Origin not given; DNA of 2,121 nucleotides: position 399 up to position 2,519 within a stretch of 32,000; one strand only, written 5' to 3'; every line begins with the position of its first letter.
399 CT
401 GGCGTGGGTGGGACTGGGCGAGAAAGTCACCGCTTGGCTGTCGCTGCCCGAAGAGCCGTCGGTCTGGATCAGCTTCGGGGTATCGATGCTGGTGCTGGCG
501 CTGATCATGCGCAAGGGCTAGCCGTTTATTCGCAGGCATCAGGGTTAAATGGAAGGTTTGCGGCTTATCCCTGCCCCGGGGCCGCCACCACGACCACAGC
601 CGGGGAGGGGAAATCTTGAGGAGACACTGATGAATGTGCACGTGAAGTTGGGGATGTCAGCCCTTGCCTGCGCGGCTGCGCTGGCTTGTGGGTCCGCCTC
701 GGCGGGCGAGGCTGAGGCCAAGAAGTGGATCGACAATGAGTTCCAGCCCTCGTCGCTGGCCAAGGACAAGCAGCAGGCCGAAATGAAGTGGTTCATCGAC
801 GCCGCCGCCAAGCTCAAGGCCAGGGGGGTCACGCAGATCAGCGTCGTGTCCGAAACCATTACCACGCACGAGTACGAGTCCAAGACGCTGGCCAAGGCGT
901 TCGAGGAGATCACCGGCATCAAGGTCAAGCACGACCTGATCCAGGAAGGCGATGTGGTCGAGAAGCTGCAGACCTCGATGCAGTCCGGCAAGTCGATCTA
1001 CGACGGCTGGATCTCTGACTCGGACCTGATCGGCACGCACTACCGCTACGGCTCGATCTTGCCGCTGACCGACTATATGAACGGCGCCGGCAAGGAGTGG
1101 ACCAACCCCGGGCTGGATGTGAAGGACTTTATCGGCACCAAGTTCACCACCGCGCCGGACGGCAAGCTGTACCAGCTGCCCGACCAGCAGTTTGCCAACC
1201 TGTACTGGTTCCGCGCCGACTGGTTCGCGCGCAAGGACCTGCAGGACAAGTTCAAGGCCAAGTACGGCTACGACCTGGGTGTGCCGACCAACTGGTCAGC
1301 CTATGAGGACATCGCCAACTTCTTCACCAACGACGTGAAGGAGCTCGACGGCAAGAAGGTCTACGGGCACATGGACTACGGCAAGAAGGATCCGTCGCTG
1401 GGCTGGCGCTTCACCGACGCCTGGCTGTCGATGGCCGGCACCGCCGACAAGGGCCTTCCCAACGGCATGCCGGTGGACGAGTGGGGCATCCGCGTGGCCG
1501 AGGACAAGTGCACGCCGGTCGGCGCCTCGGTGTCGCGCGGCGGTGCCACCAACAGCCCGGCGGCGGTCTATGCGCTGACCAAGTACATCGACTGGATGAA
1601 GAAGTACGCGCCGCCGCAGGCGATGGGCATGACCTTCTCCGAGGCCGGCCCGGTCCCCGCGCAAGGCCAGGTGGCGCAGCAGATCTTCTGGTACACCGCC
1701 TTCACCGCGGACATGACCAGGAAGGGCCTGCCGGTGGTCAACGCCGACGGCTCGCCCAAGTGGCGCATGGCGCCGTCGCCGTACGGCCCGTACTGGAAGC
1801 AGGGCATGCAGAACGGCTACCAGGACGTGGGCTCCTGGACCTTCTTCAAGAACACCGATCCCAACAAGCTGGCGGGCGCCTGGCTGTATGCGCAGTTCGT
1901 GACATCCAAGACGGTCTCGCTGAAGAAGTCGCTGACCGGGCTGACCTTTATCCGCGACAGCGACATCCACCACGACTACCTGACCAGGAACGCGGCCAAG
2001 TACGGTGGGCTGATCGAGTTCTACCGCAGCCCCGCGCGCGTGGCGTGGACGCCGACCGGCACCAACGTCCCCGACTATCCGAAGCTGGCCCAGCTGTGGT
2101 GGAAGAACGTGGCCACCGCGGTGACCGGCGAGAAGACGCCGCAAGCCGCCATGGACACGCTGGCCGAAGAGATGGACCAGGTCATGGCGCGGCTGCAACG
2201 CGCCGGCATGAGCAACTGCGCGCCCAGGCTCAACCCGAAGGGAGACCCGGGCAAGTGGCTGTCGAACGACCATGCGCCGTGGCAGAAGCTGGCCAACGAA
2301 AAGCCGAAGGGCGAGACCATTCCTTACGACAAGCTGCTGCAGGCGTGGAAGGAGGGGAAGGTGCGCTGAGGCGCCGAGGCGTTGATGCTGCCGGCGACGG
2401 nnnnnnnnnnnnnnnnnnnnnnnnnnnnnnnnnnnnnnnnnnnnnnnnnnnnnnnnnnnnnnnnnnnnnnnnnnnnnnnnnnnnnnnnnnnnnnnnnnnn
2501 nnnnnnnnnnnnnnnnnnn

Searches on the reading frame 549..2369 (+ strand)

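Call 51: search_protein_families(library=pfam, proteins=[window:549-2369:+], max_evalue=0.001)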
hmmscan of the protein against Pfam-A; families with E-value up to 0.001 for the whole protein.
window:549-2369:+ (606 aa): 1 family
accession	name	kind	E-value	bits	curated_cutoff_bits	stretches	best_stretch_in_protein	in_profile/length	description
PF01547.30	SBP_bac_1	-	9.3e-13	49.3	26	1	113-454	12-303/307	Bacterial extracellular solute-binding protein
